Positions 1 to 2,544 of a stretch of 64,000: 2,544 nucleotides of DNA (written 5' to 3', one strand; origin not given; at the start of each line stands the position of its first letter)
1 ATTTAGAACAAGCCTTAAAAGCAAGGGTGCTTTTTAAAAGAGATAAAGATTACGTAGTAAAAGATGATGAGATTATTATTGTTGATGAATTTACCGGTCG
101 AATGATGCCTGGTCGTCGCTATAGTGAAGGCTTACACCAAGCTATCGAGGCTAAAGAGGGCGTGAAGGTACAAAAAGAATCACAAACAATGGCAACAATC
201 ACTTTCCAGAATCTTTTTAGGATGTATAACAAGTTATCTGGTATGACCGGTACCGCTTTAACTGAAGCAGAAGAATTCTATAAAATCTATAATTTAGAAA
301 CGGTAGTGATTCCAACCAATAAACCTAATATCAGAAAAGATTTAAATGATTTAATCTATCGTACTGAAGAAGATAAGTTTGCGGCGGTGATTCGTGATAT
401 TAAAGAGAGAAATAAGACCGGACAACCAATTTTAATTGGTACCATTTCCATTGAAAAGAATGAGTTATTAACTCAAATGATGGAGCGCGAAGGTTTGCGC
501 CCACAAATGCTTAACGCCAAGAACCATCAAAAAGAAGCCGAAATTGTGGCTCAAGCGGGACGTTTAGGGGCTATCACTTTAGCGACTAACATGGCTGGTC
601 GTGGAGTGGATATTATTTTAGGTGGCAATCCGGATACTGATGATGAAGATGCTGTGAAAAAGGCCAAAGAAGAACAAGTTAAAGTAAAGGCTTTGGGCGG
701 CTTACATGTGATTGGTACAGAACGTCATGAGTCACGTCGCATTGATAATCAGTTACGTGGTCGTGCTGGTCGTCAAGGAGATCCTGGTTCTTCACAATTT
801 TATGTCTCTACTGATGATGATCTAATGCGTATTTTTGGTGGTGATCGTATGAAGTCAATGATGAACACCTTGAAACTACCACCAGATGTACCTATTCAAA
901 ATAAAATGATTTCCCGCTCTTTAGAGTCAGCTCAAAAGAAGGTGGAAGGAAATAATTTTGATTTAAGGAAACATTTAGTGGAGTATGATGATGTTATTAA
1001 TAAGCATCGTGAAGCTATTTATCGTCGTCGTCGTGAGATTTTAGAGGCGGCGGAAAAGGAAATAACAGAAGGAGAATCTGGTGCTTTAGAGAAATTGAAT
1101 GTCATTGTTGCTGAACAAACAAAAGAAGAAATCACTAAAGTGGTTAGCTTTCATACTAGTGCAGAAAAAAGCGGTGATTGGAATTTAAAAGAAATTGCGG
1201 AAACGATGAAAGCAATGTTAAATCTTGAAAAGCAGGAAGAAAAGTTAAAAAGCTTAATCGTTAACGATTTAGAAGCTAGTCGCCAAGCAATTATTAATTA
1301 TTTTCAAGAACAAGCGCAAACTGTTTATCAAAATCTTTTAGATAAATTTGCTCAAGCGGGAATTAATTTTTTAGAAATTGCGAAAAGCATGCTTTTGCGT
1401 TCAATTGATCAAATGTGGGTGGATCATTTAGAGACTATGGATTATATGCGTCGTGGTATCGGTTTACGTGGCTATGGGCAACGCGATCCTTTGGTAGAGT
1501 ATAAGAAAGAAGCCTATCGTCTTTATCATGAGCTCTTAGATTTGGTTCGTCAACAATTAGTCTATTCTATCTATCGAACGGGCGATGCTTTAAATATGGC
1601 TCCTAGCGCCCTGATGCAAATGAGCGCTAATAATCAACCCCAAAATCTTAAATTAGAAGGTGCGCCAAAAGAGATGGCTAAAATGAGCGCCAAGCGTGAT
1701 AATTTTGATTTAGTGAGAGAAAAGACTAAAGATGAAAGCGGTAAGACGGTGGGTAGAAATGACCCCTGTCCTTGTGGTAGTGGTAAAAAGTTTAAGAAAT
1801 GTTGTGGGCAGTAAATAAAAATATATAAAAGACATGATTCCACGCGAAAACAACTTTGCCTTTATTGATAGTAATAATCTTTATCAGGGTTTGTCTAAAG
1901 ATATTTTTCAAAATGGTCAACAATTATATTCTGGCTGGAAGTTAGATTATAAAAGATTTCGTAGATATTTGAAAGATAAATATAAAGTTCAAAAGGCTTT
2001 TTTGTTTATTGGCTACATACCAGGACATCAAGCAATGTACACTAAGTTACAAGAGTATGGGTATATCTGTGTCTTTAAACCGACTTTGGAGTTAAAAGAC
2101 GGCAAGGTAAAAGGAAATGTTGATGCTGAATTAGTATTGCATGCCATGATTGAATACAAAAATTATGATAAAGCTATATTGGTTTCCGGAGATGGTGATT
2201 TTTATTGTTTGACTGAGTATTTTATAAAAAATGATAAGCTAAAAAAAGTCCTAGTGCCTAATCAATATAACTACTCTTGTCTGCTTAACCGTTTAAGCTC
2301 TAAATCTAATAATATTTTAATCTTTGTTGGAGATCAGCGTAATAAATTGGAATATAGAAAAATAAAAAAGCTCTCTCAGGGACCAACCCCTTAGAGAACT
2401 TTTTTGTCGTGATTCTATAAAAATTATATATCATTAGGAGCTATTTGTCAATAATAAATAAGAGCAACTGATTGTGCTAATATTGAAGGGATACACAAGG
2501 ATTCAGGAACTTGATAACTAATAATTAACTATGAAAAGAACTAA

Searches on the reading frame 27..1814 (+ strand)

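Call 68: search_protein_families(library=pfam, proteins=[window:27-1814:+], max_evalue=0.001)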
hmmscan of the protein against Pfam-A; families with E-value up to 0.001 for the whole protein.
window:27-1814:+ (595 aa): 5 families
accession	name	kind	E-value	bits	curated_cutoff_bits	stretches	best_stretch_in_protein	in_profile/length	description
PF21090.3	P-loop_SecA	-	3e-82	275.6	27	1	100-285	1-203/205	SecA P-loop domain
PF07516.18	SecA_SW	-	5.4e-54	183.7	26.7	1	289-517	1-198/200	SecA Wing and Scaffold domain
PF01043.26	SecA_PP_bind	-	2.3e-20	73.6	23.5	1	2-41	71-110/110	SecA preprotein cross-linking domain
PF07517.20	SecA_DEAD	-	1.5e-18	67.5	24.6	1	33-84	238-289/290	SecA DEAD-like domain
PF02810.21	SEC-C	-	3.3e-10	40.1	20.4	1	577-594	1-18/19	SEC-C motif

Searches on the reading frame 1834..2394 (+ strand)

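Call 68: search_protein_families(library=pfam, proteins=[window:1834-2394:+], max_evalue=0.001)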
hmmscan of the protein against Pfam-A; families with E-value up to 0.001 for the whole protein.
window:1834-2394:+ (186 aa): 1 family
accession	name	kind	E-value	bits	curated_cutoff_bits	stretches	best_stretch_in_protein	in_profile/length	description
PF01936.24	NYN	-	3.9e-12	47.3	24.2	1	10-128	5-111/145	NYN domain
